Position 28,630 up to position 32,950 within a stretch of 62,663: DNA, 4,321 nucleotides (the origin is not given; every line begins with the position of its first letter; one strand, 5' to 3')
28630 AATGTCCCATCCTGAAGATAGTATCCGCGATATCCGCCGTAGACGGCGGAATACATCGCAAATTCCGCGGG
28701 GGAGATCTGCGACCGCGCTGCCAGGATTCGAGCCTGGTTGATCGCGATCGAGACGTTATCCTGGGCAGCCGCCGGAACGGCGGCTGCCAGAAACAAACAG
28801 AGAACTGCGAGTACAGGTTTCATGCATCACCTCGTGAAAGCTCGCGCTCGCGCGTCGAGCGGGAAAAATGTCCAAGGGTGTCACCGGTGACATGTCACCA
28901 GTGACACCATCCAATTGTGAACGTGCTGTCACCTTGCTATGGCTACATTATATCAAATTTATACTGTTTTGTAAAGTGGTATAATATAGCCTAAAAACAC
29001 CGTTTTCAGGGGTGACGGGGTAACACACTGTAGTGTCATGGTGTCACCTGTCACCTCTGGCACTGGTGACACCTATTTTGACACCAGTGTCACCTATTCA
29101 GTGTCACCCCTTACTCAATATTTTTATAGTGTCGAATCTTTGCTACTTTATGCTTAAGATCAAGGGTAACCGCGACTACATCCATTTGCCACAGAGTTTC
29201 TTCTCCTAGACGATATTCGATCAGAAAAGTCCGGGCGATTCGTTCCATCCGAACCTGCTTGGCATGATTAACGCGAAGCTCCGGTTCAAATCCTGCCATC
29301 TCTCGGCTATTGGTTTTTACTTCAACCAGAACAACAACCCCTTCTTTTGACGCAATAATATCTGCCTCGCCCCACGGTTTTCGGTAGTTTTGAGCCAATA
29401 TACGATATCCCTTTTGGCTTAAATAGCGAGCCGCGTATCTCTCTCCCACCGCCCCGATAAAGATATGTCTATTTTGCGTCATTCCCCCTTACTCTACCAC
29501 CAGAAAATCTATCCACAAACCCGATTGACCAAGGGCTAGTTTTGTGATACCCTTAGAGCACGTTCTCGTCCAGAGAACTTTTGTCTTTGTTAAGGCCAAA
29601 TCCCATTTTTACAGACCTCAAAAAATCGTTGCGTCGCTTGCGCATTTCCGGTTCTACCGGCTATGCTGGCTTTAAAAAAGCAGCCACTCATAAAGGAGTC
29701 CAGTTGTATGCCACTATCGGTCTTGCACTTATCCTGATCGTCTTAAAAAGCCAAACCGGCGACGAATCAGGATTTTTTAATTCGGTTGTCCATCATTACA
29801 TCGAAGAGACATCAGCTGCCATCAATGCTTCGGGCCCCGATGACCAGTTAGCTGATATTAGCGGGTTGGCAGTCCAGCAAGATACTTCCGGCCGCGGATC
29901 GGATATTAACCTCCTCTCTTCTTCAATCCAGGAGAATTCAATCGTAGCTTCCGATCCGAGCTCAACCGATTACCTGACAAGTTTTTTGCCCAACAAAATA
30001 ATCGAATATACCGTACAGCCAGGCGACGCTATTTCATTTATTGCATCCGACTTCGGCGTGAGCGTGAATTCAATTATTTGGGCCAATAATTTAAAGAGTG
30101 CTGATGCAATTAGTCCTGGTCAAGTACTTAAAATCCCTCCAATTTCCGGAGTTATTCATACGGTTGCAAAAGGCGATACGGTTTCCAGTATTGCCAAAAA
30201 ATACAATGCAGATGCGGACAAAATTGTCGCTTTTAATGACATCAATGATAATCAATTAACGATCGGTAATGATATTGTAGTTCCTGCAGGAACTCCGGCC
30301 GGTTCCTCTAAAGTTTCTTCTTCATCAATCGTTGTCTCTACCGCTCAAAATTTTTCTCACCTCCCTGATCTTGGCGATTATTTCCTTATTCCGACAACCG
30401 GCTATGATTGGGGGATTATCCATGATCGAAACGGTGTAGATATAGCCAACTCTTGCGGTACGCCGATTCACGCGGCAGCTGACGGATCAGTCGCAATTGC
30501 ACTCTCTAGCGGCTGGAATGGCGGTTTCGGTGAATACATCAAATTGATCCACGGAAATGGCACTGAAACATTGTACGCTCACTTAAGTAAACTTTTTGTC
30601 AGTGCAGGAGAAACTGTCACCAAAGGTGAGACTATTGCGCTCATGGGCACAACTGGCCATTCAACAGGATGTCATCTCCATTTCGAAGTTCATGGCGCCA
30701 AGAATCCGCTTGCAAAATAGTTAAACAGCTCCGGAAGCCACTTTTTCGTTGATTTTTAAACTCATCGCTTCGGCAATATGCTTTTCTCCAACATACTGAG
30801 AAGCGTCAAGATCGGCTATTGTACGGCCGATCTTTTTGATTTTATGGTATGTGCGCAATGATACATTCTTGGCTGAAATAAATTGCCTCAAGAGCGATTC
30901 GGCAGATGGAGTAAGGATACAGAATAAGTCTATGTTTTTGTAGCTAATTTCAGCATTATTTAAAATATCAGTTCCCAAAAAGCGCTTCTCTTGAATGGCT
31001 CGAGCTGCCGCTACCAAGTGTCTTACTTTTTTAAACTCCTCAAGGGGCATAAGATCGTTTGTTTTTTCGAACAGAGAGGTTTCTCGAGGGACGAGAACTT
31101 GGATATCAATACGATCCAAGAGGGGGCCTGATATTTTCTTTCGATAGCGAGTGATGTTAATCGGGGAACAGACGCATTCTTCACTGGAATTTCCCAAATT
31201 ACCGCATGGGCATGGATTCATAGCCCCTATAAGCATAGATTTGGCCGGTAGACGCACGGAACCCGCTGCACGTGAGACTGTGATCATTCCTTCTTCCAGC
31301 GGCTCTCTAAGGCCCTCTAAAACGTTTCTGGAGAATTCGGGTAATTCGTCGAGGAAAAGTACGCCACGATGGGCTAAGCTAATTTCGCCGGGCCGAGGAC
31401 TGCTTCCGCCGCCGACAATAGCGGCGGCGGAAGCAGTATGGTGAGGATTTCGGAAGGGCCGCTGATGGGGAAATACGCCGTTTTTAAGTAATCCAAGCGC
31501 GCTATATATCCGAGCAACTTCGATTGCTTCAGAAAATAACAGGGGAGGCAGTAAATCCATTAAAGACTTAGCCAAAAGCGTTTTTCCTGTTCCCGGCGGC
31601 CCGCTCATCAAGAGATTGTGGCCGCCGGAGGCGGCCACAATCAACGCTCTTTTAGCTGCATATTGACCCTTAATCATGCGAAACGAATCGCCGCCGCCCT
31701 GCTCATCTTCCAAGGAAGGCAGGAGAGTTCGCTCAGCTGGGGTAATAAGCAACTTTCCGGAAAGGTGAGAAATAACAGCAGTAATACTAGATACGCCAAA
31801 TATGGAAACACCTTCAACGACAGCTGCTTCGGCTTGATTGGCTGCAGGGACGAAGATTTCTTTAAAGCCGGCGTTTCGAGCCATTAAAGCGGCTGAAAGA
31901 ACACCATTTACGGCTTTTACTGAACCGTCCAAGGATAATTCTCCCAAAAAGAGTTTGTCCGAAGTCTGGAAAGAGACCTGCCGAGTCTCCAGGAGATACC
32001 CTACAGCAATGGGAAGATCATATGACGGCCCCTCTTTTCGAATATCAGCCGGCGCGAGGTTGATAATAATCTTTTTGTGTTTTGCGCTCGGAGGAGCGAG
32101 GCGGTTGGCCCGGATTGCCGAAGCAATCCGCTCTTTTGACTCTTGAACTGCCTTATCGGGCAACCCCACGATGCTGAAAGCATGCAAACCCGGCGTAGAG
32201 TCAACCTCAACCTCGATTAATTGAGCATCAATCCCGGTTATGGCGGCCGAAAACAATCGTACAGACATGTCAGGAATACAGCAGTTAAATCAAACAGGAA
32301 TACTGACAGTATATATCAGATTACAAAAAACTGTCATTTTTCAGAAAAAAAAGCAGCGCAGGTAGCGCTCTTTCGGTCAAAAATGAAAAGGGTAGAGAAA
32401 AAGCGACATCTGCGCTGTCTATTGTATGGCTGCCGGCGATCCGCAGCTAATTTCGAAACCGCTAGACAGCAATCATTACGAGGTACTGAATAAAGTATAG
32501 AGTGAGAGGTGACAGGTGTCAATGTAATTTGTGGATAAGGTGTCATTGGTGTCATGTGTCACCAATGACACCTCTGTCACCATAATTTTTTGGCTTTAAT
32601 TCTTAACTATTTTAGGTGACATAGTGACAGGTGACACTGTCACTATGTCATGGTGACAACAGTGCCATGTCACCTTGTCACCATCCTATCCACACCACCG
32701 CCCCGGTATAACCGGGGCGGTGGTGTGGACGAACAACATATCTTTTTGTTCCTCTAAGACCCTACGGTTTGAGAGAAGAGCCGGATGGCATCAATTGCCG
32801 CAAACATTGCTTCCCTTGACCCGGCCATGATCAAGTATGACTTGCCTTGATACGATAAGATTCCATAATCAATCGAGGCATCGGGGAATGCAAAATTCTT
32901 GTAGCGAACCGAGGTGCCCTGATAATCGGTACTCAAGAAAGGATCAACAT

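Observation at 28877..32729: The two arrays bracket a yraN / LysM-M23 peptidase / comM block and share direct-orientation strings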

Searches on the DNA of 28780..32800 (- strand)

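Call 12: search_rna_families(source=window, start=28780, end=32800, threshold=evalue, max_evalue=5, show_alignments=2)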
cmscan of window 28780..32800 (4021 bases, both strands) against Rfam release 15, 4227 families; matches with E-value up to 5: 12.
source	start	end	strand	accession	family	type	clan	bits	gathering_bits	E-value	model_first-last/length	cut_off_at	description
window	28875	28910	-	RF03506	mir-587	Gene; miRNA;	-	22.7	80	0.17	1-74/74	no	mir-587 microRNA precursor family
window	32686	32732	-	RF04261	MIR1861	Gene; miRNA;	-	20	88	1.2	1-110/110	no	MIR1861 microRNA precursor family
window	32299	32423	+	RF00265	SNORA69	Gene; snRNA; snoRNA; HACA-box;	-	20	47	3.8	1-132/132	no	Small nucleolar RNA SNORA69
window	32682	32740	-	RF01007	mir-624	Gene; miRNA;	-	19.9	100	2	1-86/86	no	mir-624 microRNA precursor family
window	32685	32730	-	RF04151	MIR4387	Gene; miRNA;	CL00144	19.8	84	1.9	1-109/109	no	MIR4387 microRNA precursor family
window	32535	32591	+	RF03821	mir-2002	Gene; miRNA;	-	19.8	49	2.5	1-68/68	no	mir-2002 microRNA precursor family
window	32689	32729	+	RF04151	MIR4387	Gene; miRNA;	CL00144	19.3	84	2.5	29-78/109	no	MIR4387 microRNA precursor family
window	32612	32683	-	RF04276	MIR4371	Gene; miRNA;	CL00144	19.2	110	1.1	1-158/158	no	MIR4371 microRNA precursor family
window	32540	32571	-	RF03843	MIR2600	Gene; miRNA;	-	19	98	3.6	1-85/85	no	MIR2600 microRNA precursor family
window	32689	32729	+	RF03720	MIR4228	Gene; miRNA;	-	18.6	180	0.84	28-130/152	no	MIR4228 microRNA precursor family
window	28875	28910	+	RF03506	mir-587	Gene; miRNA;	-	18.3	80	3.2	1-74/74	no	mir-587 microRNA precursor family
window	31386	31441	-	RF03163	c4-a1b1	Gene; antisense;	CL00128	14.4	46.7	4.1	1-53/53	no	a1, b1 targets of C4 antisense RNA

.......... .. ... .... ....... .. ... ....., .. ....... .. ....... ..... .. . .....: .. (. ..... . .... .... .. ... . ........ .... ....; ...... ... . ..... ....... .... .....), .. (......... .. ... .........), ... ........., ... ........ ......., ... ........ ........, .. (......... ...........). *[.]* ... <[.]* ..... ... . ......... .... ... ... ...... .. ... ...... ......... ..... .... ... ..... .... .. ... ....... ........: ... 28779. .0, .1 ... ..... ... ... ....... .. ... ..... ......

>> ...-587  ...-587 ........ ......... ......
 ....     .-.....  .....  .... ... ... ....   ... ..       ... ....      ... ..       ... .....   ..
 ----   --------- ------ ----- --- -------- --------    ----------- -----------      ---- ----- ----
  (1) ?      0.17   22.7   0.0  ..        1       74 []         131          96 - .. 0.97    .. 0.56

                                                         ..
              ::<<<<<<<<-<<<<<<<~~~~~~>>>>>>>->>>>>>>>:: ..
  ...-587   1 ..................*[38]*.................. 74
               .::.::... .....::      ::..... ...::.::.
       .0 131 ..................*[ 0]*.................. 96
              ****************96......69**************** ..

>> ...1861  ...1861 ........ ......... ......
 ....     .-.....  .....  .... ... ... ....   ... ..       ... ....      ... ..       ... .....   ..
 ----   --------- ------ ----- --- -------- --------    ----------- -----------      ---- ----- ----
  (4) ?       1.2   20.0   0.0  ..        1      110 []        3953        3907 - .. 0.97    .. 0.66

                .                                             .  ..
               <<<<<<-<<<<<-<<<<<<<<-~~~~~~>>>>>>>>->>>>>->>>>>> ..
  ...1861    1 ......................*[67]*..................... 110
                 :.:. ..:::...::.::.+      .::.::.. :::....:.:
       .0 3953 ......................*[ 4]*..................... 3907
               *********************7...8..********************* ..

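Call 43: search_rna_families(sources=[L134, L129, L130, L132, L135, L006, L007], threshold=gathering)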
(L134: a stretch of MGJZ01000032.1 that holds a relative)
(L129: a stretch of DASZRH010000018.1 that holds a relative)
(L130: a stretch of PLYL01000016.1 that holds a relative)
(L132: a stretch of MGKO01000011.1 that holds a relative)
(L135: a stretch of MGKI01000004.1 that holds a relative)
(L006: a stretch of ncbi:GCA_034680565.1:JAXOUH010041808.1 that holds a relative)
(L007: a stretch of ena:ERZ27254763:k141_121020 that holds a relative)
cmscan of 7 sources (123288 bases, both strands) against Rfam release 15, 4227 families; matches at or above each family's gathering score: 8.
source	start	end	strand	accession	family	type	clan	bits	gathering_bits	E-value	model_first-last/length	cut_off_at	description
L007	181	405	+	RF00028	Intron_gpI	Intron;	-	81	50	1e-18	1-253/253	no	Group I catalytic intron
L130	1345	1416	+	RF00005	tRNA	Gene; tRNA;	CL00001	66.8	29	4.6e-12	1-71/71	no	tRNA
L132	3103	3176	+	RF00005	tRNA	Gene; tRNA;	CL00001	64.3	29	2.3e-11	1-71/71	no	tRNA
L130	1525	1605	+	RF00005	tRNA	Gene; tRNA;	CL00001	62.7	29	6.1e-11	1-71/71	no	tRNA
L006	1492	1564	+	RF00005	tRNA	Gene; tRNA;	CL00001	59.7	29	4.1e-10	1-71/71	no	tRNA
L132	514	597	+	RF00005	tRNA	Gene; tRNA;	CL00001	59.2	29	5.7e-10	1-71/71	no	tRNA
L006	1577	1660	+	RF00005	tRNA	Gene; tRNA;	CL00001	58.4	29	9.3e-10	1-71/71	no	tRNA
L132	430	502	+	RF00005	tRNA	Gene; tRNA;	CL00001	57.8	29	1.4e-09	1-71/71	no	tRNA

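Call 76: build_rna_model(alignment_id=A1)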
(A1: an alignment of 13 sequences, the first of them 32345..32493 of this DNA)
Model R1 built from alignment A1 (13 sequences, 231 columns); structure: RNAalifold consensus.
model positions 129; base pairs 19; branch points 1; effective number of sequences 5.08; information 0.59 bits per position. Calibrated on 0.2 Mb of random sequence (short: E-values are rough).
structure used (alignment columns):
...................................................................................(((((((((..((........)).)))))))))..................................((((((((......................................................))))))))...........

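Call 80: search_with_rna_model(model_id=R1, sources=[window, L001, L002, L005, L006, L007, L008, L129, L130, L132, L134, L135, L136, L137, L138, L139, L140, L141, L272, L275, L279, L283, L284, L289, L291, L293, L295, L296, L297, L298, L299, L300, L301, L305, L308, L309, L310, L311, L312, L313, L317, L318, L320, L322, L325, L326, L329, L330, L335, L336, L338, L339, L342, L345, L347, L348, L350, L352, L357, L358, L359, L360, L361, L362, L366, L367, L369, L370, L372, L374, L375, L376], max_evalue=0.01)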
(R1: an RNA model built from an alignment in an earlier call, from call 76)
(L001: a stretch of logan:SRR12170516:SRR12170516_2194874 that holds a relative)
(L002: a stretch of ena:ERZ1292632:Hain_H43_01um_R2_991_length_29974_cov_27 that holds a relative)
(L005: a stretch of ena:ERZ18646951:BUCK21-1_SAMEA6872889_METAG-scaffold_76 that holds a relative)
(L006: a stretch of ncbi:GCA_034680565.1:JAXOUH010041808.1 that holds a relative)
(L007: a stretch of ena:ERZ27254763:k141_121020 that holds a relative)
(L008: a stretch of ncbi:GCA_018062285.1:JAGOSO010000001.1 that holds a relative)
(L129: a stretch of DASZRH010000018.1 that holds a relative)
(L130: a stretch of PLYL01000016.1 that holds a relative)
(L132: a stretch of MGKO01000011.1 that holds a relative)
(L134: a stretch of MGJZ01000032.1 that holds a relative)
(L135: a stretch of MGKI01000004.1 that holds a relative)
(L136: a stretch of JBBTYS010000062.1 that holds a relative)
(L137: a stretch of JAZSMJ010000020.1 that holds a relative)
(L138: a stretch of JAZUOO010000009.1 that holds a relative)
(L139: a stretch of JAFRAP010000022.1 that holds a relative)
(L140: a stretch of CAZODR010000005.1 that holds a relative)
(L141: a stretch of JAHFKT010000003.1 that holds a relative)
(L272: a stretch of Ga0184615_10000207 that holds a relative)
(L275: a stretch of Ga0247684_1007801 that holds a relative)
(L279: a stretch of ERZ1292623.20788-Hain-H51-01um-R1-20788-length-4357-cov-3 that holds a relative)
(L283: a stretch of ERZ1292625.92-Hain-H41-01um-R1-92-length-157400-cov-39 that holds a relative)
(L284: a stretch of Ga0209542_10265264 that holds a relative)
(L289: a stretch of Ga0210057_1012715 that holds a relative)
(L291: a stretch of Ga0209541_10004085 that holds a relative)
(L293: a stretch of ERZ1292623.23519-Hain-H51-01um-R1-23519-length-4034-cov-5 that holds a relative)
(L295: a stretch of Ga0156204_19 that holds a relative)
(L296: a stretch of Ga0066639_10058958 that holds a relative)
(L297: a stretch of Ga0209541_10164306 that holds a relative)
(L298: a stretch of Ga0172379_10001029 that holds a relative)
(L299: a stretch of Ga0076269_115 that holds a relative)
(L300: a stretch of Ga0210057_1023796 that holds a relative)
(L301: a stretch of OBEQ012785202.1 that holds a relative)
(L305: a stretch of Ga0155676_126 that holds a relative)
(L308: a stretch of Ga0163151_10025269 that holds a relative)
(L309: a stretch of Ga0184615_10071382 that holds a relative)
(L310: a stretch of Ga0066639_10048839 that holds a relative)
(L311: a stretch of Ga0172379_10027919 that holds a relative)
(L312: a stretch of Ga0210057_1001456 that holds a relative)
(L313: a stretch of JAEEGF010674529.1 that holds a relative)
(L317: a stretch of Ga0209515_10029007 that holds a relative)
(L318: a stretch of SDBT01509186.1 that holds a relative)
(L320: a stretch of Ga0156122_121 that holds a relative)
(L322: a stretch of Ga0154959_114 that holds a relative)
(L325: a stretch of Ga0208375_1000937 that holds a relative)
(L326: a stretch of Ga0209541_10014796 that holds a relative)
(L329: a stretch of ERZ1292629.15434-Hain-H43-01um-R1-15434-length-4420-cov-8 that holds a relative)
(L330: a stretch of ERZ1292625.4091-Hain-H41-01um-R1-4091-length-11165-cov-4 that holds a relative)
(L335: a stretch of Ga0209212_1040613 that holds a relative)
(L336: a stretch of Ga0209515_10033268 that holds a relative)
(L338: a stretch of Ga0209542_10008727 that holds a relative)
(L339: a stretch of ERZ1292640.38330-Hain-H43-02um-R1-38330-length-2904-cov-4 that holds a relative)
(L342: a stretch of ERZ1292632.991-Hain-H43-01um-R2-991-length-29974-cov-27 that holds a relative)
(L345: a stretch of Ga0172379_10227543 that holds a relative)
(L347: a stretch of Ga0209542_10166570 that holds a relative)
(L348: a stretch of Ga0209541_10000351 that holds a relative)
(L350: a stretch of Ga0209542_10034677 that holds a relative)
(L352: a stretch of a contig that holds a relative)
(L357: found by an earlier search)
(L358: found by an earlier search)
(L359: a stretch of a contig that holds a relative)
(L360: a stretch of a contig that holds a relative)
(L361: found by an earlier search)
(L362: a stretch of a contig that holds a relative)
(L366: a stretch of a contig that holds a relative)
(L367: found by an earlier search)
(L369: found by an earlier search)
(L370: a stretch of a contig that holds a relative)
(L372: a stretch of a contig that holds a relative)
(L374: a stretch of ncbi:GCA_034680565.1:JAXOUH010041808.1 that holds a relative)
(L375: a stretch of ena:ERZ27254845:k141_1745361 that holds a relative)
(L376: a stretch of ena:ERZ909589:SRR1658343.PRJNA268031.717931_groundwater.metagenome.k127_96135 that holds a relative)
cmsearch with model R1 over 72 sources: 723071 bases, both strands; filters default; matches with E-value up to 0.01: 56.
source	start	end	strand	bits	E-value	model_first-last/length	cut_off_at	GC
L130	9374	9501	+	113.6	7e-29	1-129/129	no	0.42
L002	9450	9578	+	112.4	1.5e-28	1-129/129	no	0.44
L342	7792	7920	-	112.4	1.5e-28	1-129/129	no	0.44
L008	9450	9576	+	110.7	4.7e-28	1-129/129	no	0.5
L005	9472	9596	+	102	1.3e-25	1-129/129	no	0.45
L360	3878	4006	-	101.3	2e-25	1-129/129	no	0.42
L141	9403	9531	+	98.9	9.7e-25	1-129/129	no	0.5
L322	6246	6372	+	98.9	9.9e-25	1-129/129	no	0.46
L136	3638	3762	+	98.8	1.1e-24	1-129/129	no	0.4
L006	9463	9591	+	93.5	3.3e-23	1-129/129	no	0.48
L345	444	572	+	85.8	4.8e-21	1-129/129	no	0.4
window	32346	32493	-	85.6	5.4e-21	1-129/129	no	0.46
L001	77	224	+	83.9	1.7e-20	1-129/129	no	0.49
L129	3992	4139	+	83.9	1.7e-20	1-129/129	no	0.49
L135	9346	9506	+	82.6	3.8e-20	1-129/129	no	0.51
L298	3864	3991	+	79.2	3.6e-19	1-129/129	no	0.48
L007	8969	9093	+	79.2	3.6e-19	1-129/129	no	0.46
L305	2381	2505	+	79.2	3.6e-19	1-129/129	no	0.46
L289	5014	5153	-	76.9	1.5e-18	1-129/129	no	0.45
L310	2523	2662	+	75.4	4.1e-18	1-129/129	no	0.45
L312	1280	1419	-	75.4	4.1e-18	1-129/129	no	0.45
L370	433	558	+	74.3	8.3e-18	1-129/129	no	0.46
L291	4441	4568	-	73.5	1.4e-17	1-129/129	no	0.48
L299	324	515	-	73.4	1.5e-17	1-129/129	no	0.38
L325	11539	11730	-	73.4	1.5e-17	1-129/129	no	0.38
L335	2404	2595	+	73.4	1.5e-17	1-129/129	no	0.38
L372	2823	2949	+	73.2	1.7e-17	1-129/129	no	0.48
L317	700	826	-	70.2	1.2e-16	1-129/129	no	0.47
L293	131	256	-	69.7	1.6e-16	1-129/129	no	0.48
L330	8661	8786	-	69.7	1.6e-16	1-129/129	no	0.48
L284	489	614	-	68.7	3.2e-16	1-129/129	no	0.44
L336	1435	1553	+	68.3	4.2e-16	1-129/129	no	0.43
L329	3398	3525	+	66.9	1.1e-15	1-129/129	no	0.5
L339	128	255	-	66.9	1.1e-15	1-129/129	no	0.5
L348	7366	7491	+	65.6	2.5e-15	1-129/129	no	0.46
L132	9823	9970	+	64.2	5.9e-15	1-129/129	no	0.51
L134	6250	6384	+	62.6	1.7e-14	1-129/129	no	0.47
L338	5658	5792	+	62.6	1.7e-14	1-129/129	no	0.47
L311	4924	5052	+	60.3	7.6e-14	1-129/129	no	0.41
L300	5268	5483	+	58.8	2e-13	1-129/129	no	0.38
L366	1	111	-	42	1.1e-08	1-114/129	3'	0.48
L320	581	697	+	39.5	5.5e-08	1-129/129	no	0.48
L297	1778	1909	+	34.1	1.9e-06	1-129/129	no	0.37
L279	1091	1225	-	33.3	3.1e-06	1-129/129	no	0.54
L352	12504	12633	-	32.2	6.3e-06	1-129/129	no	0.53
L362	2780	2854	+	29.3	4.2e-05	1-71/129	3'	0.47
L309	840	966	+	28.5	7.1e-05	1-129/129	no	0.45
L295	5565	5746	-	25.5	0.00047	1-129/129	no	0.49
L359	1079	1260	-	25.5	0.00047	1-129/129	no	0.49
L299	276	390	+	25.4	0.00053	1-129/129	no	0.36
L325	11491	11605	+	25.4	0.00053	1-129/129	no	0.36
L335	2529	2643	-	25.4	0.00053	1-129/129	no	0.36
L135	9445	9564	-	24.5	0.00092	1-129/129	no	0.32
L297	1848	1953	-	24.5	0.00093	1-129/129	no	0.47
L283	3349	3469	+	21.9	0.005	1-129/129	no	0.48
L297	1608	1718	+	21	0.0089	1-129/129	no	0.46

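Call 89: search_with_rna_model(model_id=R1, sources=[window, L002, L005, L006, L007, L008, L129, L130, L132, L134, L135, L136, L141, L279, L284, L289, L291, L293, L297, L298, L299, L300, L305, L310, L311, L317, L320, L322, L329, L336, L345, L348, L352, L360, L370, L372], max_evalue=0.00001, make_alignment=true)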
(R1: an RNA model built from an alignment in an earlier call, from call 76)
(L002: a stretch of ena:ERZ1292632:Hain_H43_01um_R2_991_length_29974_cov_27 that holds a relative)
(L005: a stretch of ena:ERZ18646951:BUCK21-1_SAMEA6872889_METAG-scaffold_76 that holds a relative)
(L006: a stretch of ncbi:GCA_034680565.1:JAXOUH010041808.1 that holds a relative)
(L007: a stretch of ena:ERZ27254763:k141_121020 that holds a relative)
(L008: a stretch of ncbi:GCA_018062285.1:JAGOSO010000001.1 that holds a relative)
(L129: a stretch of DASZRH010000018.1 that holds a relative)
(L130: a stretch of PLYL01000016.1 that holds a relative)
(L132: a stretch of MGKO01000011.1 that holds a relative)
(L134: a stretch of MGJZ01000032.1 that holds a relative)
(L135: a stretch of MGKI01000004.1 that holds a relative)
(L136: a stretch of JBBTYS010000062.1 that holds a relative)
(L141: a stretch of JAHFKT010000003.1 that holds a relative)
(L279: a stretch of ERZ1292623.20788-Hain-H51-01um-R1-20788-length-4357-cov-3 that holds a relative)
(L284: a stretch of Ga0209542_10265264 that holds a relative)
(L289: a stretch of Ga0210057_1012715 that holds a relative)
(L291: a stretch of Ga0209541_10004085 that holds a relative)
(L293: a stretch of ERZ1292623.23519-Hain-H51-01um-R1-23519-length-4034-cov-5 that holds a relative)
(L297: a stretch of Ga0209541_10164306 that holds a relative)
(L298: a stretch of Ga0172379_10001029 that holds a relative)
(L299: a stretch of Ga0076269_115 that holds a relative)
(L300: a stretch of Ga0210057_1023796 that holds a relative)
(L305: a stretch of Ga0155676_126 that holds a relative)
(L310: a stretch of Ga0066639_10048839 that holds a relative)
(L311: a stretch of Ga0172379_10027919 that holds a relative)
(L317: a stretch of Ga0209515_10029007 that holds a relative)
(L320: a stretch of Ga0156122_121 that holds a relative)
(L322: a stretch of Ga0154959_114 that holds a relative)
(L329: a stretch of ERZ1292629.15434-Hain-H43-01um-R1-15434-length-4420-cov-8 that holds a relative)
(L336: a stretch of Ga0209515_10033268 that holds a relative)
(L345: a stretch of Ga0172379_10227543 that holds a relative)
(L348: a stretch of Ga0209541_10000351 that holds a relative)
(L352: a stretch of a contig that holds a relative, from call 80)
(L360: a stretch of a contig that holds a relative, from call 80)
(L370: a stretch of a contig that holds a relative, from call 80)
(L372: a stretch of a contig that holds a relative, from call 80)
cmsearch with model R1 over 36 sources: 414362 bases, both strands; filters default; matches with E-value up to 0.00001: 36.
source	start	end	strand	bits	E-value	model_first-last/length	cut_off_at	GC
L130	9374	9501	+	113.6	4e-29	1-129/129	no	0.42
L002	9450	9578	+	112.4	8.7e-29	1-129/129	no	0.44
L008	9450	9576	+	110.7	2.7e-28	1-129/129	no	0.5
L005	9472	9596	+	102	7.6e-26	1-129/129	no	0.45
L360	3878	4006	-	101.3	1.2e-25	1-129/129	no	0.42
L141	9403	9531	+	98.9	5.6e-25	1-129/129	no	0.5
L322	6246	6372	+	98.9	5.7e-25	1-129/129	no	0.46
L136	3638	3762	+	98.8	6.1e-25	1-129/129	no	0.4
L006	9463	9591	+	93.5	1.9e-23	1-129/129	no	0.48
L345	444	572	+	85.8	2.8e-21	1-129/129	no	0.4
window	32346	32493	-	85.6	3.1e-21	1-129/129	no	0.46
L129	3992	4139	+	83.9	9.7e-21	1-129/129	no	0.49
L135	9346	9506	+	82.6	2.2e-20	1-129/129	no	0.51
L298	3864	3991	+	79.2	2.1e-19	1-129/129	no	0.48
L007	8969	9093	+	79.2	2.1e-19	1-129/129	no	0.46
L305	2381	2505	+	79.2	2.1e-19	1-129/129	no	0.46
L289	5014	5153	-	76.9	8.7e-19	1-129/129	no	0.45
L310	2523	2662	+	75.4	2.4e-18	1-129/129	no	0.45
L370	433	558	+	74.3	4.7e-18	1-129/129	no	0.46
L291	4441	4568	-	73.5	8.3e-18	1-129/129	no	0.48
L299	324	515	-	73.4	8.8e-18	1-129/129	no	0.38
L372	2823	2949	+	73.2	9.7e-18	1-129/129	no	0.48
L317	700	826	-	70.2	6.9e-17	1-129/129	no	0.47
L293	131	256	-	69.7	9.3e-17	1-129/129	no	0.48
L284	489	614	-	68.7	1.8e-16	1-129/129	no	0.44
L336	1435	1553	+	68.3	2.4e-16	1-129/129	no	0.43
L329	3398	3525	+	66.9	6.1e-16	1-129/129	no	0.5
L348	7366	7491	+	65.6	1.4e-15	1-129/129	no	0.46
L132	9823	9970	+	64.2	3.4e-15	1-129/129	no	0.51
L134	6250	6384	+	62.6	9.7e-15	1-129/129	no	0.47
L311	4924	5052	+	60.3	4.4e-14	1-129/129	no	0.41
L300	5268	5483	+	58.8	1.2e-13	1-129/129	no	0.38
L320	581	697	+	39.5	3.1e-08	1-129/129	no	0.48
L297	1778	1909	+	34.1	1.1e-06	1-129/129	no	0.37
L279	1091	1225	-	33.3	1.8e-06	1-129/129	no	0.54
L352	12504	12633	-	32.2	3.6e-06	1-129/129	no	0.53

Alignment A6: 36 matches aligned to the model, 324 columns, each read 5' to 3' on its own strand. Consensus structure (alignment columns), stored with it:
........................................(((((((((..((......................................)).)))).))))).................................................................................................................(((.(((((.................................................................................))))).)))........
